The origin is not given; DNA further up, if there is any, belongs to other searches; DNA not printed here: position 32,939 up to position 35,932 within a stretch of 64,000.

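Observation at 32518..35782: Substrate assignment of the Rieske-Mo enzyme is open: iodate-reductase-like context, arsenite-oxidase-like architecture, possibly a new clade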

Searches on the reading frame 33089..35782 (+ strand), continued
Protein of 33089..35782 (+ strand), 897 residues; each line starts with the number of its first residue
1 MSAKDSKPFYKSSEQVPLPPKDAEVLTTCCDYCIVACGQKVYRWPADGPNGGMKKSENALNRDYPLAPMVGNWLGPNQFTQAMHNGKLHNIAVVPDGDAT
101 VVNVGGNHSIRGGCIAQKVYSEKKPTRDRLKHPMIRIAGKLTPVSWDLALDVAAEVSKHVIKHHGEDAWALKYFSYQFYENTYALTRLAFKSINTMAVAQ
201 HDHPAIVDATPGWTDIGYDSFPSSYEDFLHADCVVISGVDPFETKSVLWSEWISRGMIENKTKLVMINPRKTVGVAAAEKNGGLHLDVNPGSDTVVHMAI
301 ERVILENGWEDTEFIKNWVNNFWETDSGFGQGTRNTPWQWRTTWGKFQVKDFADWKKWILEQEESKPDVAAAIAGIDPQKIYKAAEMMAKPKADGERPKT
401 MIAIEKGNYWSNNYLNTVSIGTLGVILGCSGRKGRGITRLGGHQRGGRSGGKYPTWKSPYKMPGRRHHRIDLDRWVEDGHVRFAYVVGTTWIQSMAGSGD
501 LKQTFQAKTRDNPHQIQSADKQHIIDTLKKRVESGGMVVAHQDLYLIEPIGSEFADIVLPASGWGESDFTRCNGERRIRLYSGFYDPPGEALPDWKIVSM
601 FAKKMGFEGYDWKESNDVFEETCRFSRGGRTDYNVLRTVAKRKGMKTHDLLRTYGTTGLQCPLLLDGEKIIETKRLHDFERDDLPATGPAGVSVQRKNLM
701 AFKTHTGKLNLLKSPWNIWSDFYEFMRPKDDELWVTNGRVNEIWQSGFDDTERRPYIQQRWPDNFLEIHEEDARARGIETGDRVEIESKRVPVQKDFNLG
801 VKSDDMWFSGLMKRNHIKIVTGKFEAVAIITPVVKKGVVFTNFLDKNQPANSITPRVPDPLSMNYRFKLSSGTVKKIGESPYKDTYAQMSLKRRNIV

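Call 16: get_annotated_region(hit=H3, flank=8000)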
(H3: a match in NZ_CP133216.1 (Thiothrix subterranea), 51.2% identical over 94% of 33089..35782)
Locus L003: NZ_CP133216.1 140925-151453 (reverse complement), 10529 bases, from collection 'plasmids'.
description: Thiothrix subterranea strain DNT52 plasmid pThsubDNT52_1, complete sequence
organism: Thiothrix subterranea (NCBI taxid 2735563)
taxonomy: Bacteria; Pseudomonadota; Gammaproteobacteria; Thiotrichales; Thiotrichaceae; Thiothrix; Thiothrix subterranea
host: -; source: hydrogen sulfide spring; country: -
typing (MOB-suite, as given by PLSDB): non-mobilizable
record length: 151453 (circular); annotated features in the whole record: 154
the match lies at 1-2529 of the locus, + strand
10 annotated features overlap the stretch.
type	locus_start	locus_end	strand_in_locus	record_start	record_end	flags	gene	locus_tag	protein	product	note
CDS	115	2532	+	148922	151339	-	-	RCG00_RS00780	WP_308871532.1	molybdopterin-dependent oxidoreductase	-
CDS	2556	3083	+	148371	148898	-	-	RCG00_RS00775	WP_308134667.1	c-type cytochrome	-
CDS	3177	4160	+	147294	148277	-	moaA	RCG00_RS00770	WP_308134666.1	GTP 3',8-cyclase MoaA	GO:0006777 - Mo-molybdopterin cofactor biosynthetic process [Evidence IEA]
CDS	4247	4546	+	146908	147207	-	-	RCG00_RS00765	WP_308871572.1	c-type cytochrome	-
CDS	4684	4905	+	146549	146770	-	tatA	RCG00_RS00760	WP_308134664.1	twin-arginine translocase TatA/TatE family subunit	GO:0015628 - protein secretion by the type II secretion system [Evidence IEA]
CDS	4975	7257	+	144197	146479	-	-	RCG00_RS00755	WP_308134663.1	ATP-binding protein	-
CDS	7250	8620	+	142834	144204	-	-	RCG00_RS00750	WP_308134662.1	sigma-54 dependent transcriptional regulator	GO:0006355 - regulation of DNA-templated transcription [Evidence IEA]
CDS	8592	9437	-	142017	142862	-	-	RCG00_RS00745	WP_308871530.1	DNA-binding domain-containing protein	-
CDS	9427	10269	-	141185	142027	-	-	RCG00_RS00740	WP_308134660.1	DUF692 domain-containing protein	-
CDS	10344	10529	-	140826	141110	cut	-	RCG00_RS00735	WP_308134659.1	hypothetical protein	-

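Call 17: find_related_loci(query=A1, collection=genome_contigs, flank=9000)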
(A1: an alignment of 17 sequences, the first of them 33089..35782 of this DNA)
Query A1 (897 aa) in genome_contigs; peptide patterns used: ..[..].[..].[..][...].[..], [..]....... (x = any residue, [..] = any of these).
600 stretches matched a pattern (row limit reached: there are more); 583 encode a relative of the query (tblastn E <= 1e-3); the best 80 are kept; 80 distinct loci.
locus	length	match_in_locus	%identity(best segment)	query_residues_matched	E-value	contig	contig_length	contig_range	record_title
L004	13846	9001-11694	80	1-897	0e+0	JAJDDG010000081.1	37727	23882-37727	MAG: Phycisphaerales bacterium isolate OFTM74 OFTM74_80, whole genome shotgun sequence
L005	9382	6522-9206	73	3-897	0e+0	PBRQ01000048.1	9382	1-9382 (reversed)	MAG: Gammaproteobacteria bacterium isolate NP948 MHASMcontig_353330, whole genome shotgun sequence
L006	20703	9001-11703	72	1-897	0e+0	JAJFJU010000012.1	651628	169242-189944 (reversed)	MAG: Gammaproteobacteria bacterium isolate OFTM67 OFTM67_11, whole genome shotgun sequence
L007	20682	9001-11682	73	4-897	0e+0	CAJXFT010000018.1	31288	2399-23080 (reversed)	MAG TPA_asm: uncultured Alphaproteobacteria bacterium isolate ERR599062_bin.171_MetaBAT_v2.12.1_MAG genome assembly, con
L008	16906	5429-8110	72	4-897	0e+0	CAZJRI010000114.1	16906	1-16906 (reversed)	MAG TPA_asm: uncultured Pseudomonadales bacterium isolate SRP200020_co5_13 genome assembly, contig: NODE_5195_length_169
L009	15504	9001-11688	73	2-897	0e+0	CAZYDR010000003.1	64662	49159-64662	MAG TPA_asm: uncultured Alphaproteobacteria bacterium isolate SRP308112_co1_372 genome assembly, contig: NODE_370_length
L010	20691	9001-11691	70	1-897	0e+0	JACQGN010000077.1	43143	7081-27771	MAG: Betaproteobacteria bacterium isolate NC_groundwater_1074_Ag_S2p5_64_289 S_2p5_S6_coassembly_k141_862451, whole geno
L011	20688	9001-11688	71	2-897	0e+0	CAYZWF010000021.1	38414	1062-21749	MAG TPA_asm: uncultured Rhodospirillaceae bacterium isolate SRP200020_co2_207 genome assembly, contig: NODE_1204_length_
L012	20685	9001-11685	70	3-897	0e+0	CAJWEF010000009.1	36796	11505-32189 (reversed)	MAG TPA_asm: uncultured Acidiferrobacteraceae bacterium isolate ERR599015_bin.25_MetaBAT_v2.12.1_MAG genome assembly, co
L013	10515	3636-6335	71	2-897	0e+0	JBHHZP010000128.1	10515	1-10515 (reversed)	MAG: Acidiferrobacterales bacterium isolate Maj_1_bin.19 NODE_3067_length_10515_cov_8.756501, whole genome shotgun seque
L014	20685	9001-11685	70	3-897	0e+0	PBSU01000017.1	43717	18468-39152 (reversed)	MAG: Acidiferrobacteraceae bacterium isolate NP79 46544, whole genome shotgun sequence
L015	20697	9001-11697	68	3-897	0e+0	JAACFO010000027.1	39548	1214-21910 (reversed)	MAG: Gammaproteobacteria bacterium isolate bin.98 scaffold_282, whole genome shotgun sequence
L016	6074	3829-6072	70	1-744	0e+0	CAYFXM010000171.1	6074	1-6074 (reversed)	MAG TPA_asm: uncultured Actibacterium sp. isolate ERP108616_co2_226 genome assembly, contig: NODE_27568_length_6074_cov_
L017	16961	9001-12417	60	6-897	0e+0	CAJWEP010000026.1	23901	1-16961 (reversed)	MAG TPA_asm: uncultured Verrucomicrobia bacterium isolate ERR599127_bin.44_MetaBAT_v2.12.1_MAG genome assembly, contig:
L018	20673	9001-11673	60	12-897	0e+0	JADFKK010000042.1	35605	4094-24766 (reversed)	MAG: Planctomycetota bacterium isolate B47T1L10 B47T1L10_NODE1258, whole genome shotgun sequence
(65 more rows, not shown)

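Call 20: get_annotated_region(hit=H33, flank=3000)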
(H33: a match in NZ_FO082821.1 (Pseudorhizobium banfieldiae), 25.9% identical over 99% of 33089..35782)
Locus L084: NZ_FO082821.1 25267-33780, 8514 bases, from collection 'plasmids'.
description: Pseudorhizobium banfieldiae strain NT-26 plasmid NT26_p1, complete sequence
organism: Pseudorhizobium banfieldiae (NCBI taxid 1125847)
taxonomy: Bacteria; Pseudomonadota; Alphaproteobacteria; Hyphomicrobiales; Rhizobiaceae; Pseudorhizobium; Pseudorhizobium banfieldiae
host: -; source: -; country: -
typing (MOB-suite, as given by PLSDB): conjugative; replicon rep_cluster_440,rep_cluster_579; relaxase MOBP,MOBP; mating-pair formation MPF_T
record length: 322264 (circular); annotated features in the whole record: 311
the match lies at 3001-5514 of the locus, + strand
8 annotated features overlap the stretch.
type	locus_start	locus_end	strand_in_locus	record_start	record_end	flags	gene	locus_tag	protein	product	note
CDS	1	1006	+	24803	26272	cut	-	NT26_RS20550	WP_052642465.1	HAMP domain-containing sensor histidine kinase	GO:0007165 - signal transduction [Evidence IEA]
CDS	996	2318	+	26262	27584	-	aioR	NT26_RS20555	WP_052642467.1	arsenic response regulator transcription factor AioR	-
CDS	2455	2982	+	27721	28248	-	-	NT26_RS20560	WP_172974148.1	arsenate reductase (azurin) small subunit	-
CDS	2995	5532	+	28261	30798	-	-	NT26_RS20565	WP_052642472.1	arsenate reductase (azurin) large subunit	-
CDS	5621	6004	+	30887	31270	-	-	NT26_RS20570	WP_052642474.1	cytochrome c family protein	-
CDS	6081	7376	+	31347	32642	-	glp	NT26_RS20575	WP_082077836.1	gephyrin-like molybdotransferase Glp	GO:0006777 - Mo-molybdopterin cofactor biosynthetic process [Evidence IEA]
CDS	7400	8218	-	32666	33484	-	phnE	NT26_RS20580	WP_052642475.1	phosphonate ABC transporter, permease protein PhnE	GO:0015716 - organic phosphonate transport [Evidence IEA]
CDS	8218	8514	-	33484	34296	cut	phnE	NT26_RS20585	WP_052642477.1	phosphonate ABC transporter, permease protein PhnE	GO:0015716 - organic phosphonate transport [Evidence IEA]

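Call 21: get_annotated_region(hit=H39, flank=3000)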
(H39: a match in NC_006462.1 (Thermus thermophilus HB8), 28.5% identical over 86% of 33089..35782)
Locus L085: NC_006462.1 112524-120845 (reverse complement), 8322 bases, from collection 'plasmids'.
description: Thermus thermophilus HB8 plasmid pTT27, complete sequence
organism: Thermus thermophilus HB8 (NCBI taxid 300852)
taxonomy: Bacteria; Deinococcota; Deinococci; Thermales; Thermaceae; Thermus; Thermus thermophilus; Thermus thermophilus HB8
host: -; source: -; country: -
typing (MOB-suite, as given by PLSDB): non-mobilizable; replicon rep_cluster_1121
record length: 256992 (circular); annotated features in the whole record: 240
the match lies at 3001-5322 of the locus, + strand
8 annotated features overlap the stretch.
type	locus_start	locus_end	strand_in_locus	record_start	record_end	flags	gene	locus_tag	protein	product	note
CDS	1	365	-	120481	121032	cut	-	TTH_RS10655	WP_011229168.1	hypothetical protein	-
CDS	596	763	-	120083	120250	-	-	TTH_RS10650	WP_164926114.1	hypothetical protein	-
CDS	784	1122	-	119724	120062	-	-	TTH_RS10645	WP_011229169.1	metalloregulator ArsR/SmtB family transcription factor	GO:0006355 - regulation of DNA-templated transcription [Evidence IEA]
CDS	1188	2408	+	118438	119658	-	-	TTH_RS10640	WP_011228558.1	IS256-like element ISTth4 family transposase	GO:0006313 - DNA transposition [Evidence IEA]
CDS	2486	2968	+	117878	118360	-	-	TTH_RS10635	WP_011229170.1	arsenate reductase (azurin) small subunit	-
CDS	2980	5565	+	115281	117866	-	-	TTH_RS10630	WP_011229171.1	arsenate reductase (azurin) large subunit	-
CDS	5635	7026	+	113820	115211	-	-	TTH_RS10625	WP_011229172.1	replication initiator protein A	-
CDS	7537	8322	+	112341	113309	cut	-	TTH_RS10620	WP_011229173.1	AAA family ATPase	-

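Call 22: get_annotated_region(hit=H4, flank=5000)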
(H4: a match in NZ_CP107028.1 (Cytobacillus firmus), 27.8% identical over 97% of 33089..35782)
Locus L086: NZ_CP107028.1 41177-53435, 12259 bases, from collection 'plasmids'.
description: Cytobacillus firmus strain M7 plasmid p1, complete sequence
organism: Cytobacillus firmus (NCBI taxid 1399)
taxonomy: Bacteria; Bacillota; Bacilli; Bacillales; Bacillaceae; Cytobacillus; Cytobacillus firmus
host: -; source: whole organism,soil; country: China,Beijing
typing (MOB-suite, as given by PLSDB): non-mobilizable
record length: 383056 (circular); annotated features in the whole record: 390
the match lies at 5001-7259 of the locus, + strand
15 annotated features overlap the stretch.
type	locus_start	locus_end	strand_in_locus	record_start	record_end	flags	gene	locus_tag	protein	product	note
CDS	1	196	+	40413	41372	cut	-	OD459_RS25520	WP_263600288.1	PstS family phosphate ABC transporter substrate-binding protein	-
CDS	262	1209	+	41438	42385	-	pstC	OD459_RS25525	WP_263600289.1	phosphate ABC transporter permease subunit PstC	-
CDS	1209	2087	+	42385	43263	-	pstA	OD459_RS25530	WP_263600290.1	phosphate ABC transporter permease PstA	-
CDS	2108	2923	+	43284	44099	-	pstB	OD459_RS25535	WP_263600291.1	phosphate ABC transporter ATP-binding protein PstB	-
CDS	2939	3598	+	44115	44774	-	phoU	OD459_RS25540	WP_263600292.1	phosphate signaling complex protein PhoU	GO:0051049 - regulation of transport [Evidence IEA]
CDS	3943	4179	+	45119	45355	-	-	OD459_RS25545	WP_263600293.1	hypothetical protein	-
CDS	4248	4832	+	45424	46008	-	-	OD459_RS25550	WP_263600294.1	arsenate reductase (azurin) small subunit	-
CDS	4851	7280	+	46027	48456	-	-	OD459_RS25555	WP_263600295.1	molybdopterin-dependent oxidoreductase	-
CDS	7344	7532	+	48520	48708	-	-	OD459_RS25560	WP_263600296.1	twin-arginine translocase TatA/TatE family subunit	-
CDS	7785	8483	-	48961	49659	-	-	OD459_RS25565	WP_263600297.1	response regulator transcription factor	GO:0000160 - phosphorelay signal transduction system [Evidence IEA]; GO:0006355 - regulation of DNA-templated ...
CDS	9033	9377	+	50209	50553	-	-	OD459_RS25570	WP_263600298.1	metalloregulator ArsR/SmtB family transcription factor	GO:0006355 - regulation of DNA-templated transcription [Evidence IEA]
CDS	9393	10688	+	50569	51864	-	-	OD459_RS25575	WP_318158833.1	arsenic transporter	GO:0046685 - response to arsenic-containing substance [Evidence IEA]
CDS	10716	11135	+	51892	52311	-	arsC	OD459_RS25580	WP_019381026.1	arsenate reductase (thioredoxin)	-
CDS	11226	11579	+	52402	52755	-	arsD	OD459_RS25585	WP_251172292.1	arsenite efflux transporter metallochaperone ArsD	-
CDS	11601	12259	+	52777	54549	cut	arsA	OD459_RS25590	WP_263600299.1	arsenical pump-driving ATPase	GO:0071722 - detoxification of arsenic-containing substance [Evidence IEA]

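Call 23: get_annotated_region(hit=H36, flank=5000)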
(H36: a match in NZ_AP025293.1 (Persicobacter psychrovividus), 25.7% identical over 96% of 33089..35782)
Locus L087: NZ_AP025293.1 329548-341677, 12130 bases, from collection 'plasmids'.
description: Persicobacter psychrovividus strain NBRC 101262 plasmid pPP1, complete sequence
organism: Persicobacter psychrovividus (NCBI taxid 387638)
taxonomy: Bacteria; Bacteroidota; Cytophagia; Cytophagales; Persicobacteraceae; Persicobacter; Persicobacter psychrovividus
host: -; source: -; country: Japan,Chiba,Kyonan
typing (MOB-suite, as given by PLSDB): non-mobilizable
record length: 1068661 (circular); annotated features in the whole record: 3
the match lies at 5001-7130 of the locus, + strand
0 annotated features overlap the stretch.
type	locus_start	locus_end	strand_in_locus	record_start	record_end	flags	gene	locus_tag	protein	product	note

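Call 24: get_annotated_region(hit=H5, flank=5000)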
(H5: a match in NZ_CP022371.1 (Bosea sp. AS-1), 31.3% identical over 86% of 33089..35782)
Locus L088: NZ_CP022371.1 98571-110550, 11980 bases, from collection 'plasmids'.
description: Bosea sp. AS-1 plasmid unnamed2, complete sequence
organism: Bosea sp. AS-1 (NCBI taxid 2015316)
taxonomy: Bacteria; Pseudomonadota; Alphaproteobacteria; Hyphomicrobiales; Boseaceae; Bosea; Bosea sp. AS-1
host: -; source: -; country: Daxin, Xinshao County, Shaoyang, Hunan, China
typing (MOB-suite, as given by PLSDB): conjugative; replicon rep_cluster_511; relaxase MOBP; mating-pair formation MPF_T
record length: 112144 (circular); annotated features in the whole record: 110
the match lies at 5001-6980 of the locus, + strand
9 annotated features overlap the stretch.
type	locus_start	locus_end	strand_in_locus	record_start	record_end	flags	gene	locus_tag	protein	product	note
CDS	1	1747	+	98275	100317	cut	-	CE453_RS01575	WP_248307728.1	type IV secretory system conjugative DNA transfer family protein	-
CDS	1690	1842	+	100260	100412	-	-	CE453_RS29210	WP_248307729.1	hypothetical protein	-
CDS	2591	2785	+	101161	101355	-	-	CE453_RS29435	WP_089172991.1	DUF2478 domain-containing protein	-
CDS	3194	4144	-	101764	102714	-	-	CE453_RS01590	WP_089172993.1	helix-turn-helix transcriptional regulator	GO:0006355 - regulation of DNA-templated transcription [Evidence IEA]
CDS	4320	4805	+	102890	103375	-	-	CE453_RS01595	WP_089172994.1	arsenate reductase (azurin) small subunit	-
CDS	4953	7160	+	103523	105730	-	-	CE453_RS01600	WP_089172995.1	molybdopterin-dependent oxidoreductase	-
CDS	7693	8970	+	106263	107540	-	glp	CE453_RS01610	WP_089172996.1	gephyrin-like molybdotransferase Glp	GO:0006777 - Mo-molybdopterin cofactor biosynthetic process [Evidence IEA]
CDS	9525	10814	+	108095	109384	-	-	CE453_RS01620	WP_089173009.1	MFS transporter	GO:0055085 - transmembrane transport [Evidence IEA]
CDS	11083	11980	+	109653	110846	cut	-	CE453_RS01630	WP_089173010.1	MFS transporter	GO:0055085 - transmembrane transport [Evidence IEA]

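Call 25: get_annotated_region(hit=H6, flank=3000)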
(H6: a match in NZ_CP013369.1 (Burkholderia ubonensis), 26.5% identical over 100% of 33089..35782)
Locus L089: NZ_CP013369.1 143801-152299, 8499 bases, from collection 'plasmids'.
description: Burkholderia ubonensis strain RF23-BP41 plasmid pRF23, complete sequence
organism: Burkholderia ubonensis (NCBI taxid 101571)
taxonomy: Bacteria; Pseudomonadota; Betaproteobacteria; Burkholderiales; Burkholderiaceae; Burkholderia; Burkholderia ubonensis
host: -; source: soil; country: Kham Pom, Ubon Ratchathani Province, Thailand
typing (MOB-suite, as given by PLSDB): conjugative; relaxase MOBF,MOBP; mating-pair formation MPF_F
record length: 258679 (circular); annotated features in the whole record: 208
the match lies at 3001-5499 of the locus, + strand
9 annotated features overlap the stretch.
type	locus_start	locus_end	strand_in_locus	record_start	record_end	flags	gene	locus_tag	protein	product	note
CDS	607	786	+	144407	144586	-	-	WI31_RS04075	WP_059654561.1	IS3 family transposase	GO:0015074 - DNA integration [Evidence IEA]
CDS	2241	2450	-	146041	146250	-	-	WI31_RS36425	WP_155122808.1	hypothetical protein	-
CDS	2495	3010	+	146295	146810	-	-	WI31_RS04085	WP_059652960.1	arsenate reductase (azurin) small subunit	-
CDS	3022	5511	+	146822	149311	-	-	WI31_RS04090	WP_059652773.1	arsenate reductase (azurin) large subunit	-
CDS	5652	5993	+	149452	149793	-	-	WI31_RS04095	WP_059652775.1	metalloregulator ArsR/SmtB family transcription factor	GO:0006355 - regulation of DNA-templated transcription [Evidence IEA]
CDS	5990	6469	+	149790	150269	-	-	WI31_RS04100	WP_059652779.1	ArsI/CadI family heavy metal resistance metalloenzyme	-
CDS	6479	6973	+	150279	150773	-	-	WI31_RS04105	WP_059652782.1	arsenate reductase ArsC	-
CDS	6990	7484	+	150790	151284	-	-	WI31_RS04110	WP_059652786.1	arsenate reductase ArsC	-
CDS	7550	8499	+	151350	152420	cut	arsB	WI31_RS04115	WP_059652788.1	ACR3 family arsenite efflux transporter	-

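Call 29: find_encoding_contigs(protein=P0001, flank=1000, max_places=3)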
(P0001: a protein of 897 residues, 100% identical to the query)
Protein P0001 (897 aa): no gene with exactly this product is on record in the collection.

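Call 30: find_encoding_contigs(protein=P0008, flank=7000, max_places=6)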
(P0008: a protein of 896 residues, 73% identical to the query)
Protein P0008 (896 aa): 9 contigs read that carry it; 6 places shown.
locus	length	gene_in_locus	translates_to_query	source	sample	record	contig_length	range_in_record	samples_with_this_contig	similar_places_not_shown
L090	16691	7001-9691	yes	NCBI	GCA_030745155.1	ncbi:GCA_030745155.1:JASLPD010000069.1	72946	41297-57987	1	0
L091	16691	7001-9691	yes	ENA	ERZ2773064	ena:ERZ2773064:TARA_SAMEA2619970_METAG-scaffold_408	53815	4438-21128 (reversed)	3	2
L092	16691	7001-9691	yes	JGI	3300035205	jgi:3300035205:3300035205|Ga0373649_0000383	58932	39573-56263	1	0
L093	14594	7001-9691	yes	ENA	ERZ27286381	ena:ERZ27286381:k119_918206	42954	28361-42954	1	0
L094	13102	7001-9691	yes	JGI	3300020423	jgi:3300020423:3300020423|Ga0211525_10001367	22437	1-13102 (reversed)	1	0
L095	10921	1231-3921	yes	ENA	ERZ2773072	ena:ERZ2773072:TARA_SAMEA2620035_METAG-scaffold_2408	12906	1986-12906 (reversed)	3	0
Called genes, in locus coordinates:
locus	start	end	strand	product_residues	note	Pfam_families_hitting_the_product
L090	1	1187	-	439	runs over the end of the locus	PF04055:Radical_SAM, PF13186:SPASM (weak), PF08369:PCP_red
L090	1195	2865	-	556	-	PF00582:Usp, PF08369:PCP_red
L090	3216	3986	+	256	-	PF09430:EMC7_beta-sandw, PF13620:CarboxypepD_reg, PF14686:fn3_3 (weak), PF22904:NOMO1-like_2nd (weak)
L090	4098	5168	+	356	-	PF00034:Cytochrom_C (faint), PF03150:CCP_MauG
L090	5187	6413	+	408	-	PF03150:CCP_MauG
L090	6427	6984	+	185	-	PF00355:Rieske (weak)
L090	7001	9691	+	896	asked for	PF18465:Rieske_3, PF00384:Molybdopterin, PF01568:Molydop_binding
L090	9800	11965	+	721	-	PF02985:HEAT (faint), PF13513:HEAT_EZ (faint), PF03130:HEAT_PBS (faint), PF13646:HEAT_2, PF00514:Arm (faint), PF13646:HEAT_2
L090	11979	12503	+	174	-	PF00034:Cytochrom_C (faint), PF13442:Cytochrome_CBB3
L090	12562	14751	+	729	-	PF01654:Cyt_bd_oxida_I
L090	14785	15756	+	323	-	PF13442:Cytochrome_CBB3 (faint), PF00034:Cytochrom_C (weak)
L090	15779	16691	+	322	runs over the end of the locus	PF13442:Cytochrome_CBB3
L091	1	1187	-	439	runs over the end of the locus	PF04055:Radical_SAM, PF13186:SPASM (weak), PF08369:PCP_red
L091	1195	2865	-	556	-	PF00582:Usp, PF08369:PCP_red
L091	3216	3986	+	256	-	PF09430:EMC7_beta-sandw, PF13620:CarboxypepD_reg, PF14686:fn3_3 (weak), PF22904:NOMO1-like_2nd (weak)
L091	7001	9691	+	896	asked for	PF18465:Rieske_3, PF00384:Molybdopterin, PF01568:Molydop_binding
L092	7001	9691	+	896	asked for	PF18465:Rieske_3, PF00384:Molybdopterin, PF01568:Molydop_binding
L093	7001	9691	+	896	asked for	PF18465:Rieske_3, PF00384:Molybdopterin, PF01568:Molydop_binding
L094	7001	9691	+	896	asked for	PF18465:Rieske_3, PF00384:Molybdopterin, PF01568:Molydop_binding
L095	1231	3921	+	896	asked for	PF18465:Rieske_3, PF00384:Molybdopterin, PF01568:Molydop_binding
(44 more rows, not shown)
